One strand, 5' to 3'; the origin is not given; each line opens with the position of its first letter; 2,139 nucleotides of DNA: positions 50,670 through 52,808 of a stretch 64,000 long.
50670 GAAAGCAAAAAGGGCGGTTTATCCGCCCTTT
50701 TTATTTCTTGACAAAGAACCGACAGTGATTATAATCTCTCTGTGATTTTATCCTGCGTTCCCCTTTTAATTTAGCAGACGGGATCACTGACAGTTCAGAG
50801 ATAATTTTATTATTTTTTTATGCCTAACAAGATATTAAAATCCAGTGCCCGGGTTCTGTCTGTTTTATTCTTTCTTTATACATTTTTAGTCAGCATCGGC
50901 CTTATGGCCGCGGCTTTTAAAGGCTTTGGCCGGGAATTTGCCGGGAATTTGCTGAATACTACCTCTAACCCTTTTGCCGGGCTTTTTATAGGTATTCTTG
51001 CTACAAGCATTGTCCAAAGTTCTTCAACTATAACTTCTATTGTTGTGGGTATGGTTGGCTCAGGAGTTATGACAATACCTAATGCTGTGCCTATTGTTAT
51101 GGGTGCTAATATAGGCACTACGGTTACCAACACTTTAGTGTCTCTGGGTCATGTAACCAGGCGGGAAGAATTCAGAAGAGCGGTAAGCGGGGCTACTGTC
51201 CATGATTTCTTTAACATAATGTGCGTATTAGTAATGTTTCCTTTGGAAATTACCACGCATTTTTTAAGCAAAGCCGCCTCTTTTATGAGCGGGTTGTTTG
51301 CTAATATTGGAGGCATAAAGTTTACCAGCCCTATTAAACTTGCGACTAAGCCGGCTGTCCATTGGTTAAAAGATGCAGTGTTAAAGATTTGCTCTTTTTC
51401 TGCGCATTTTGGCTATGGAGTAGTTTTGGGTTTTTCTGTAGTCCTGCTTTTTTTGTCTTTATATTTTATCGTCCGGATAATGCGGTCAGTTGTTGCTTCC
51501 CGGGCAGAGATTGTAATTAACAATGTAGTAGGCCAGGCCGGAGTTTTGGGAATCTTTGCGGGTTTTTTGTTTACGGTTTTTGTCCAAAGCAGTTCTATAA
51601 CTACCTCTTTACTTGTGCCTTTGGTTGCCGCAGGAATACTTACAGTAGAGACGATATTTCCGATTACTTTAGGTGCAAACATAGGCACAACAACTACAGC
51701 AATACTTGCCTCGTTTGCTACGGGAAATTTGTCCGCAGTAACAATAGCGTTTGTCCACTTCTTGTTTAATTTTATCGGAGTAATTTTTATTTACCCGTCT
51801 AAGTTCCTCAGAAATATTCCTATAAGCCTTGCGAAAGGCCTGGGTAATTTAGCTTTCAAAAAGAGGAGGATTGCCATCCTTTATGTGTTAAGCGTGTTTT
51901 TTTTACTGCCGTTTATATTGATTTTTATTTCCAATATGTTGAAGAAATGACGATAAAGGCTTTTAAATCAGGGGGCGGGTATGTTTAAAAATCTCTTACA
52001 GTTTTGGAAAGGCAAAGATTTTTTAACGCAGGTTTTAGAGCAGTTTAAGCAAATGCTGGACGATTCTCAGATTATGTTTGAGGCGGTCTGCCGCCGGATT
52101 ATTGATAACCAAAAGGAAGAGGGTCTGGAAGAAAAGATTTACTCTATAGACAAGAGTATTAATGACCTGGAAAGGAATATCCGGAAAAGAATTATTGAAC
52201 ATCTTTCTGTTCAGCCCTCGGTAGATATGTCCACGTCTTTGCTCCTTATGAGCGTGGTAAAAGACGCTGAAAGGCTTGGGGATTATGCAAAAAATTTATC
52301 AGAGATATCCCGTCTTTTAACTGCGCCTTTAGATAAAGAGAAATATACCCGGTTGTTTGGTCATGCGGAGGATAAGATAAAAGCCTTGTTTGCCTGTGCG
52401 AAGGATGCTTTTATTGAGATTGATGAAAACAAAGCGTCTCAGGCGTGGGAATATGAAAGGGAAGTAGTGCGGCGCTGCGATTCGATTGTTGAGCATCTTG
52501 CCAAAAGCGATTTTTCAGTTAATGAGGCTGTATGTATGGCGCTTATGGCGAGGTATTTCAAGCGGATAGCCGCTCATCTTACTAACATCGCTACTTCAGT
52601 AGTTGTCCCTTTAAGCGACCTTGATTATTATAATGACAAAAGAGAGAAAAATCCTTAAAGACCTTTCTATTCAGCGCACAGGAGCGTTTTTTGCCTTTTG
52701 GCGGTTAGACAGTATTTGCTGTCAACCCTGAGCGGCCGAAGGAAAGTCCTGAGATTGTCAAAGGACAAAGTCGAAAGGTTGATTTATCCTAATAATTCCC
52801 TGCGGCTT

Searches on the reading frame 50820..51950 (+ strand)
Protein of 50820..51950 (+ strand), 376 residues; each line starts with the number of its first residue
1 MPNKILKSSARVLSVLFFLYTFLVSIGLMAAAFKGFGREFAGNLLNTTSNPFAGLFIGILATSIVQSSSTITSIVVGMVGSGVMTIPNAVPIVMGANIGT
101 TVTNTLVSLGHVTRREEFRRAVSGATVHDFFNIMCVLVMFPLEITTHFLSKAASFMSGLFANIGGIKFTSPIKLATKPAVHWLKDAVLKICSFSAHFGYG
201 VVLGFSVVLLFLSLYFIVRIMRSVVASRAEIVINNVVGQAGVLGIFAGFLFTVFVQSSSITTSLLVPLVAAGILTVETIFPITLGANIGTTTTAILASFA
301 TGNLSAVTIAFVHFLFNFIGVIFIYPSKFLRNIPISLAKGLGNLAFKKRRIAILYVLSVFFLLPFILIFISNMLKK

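Call 6: search_protein_families(library=pfam, max_evalue=0.01, proteins=[window:50820-51950:+])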
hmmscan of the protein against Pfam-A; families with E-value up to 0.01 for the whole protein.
window:50820-51950:+ (376 aa): 1 family
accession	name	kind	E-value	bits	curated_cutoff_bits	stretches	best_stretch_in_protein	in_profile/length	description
PF02690.20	Na_Pi_cotrans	-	1.1e-38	132.8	29.1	2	22-124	2-89/137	Na+/Pi-cotransporter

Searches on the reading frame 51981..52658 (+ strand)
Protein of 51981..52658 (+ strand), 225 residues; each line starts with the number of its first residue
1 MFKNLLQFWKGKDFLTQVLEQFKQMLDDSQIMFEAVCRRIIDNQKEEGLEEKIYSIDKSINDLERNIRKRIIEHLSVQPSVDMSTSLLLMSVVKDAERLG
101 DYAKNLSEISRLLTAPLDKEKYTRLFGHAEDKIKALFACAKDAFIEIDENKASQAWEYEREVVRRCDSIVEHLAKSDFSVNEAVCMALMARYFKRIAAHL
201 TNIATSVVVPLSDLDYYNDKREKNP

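Call 6: search_protein_families(library=pfam, max_evalue=0.01, proteins=[window:51981-52658:+])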
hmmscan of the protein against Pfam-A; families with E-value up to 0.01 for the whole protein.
window:51981-52658:+ (225 aa): 1 family
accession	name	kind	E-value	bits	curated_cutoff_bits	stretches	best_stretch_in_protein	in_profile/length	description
PF01895.24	PhoU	-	1.2e-19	70.9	23.5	2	23-109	2-88/89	PhoU domain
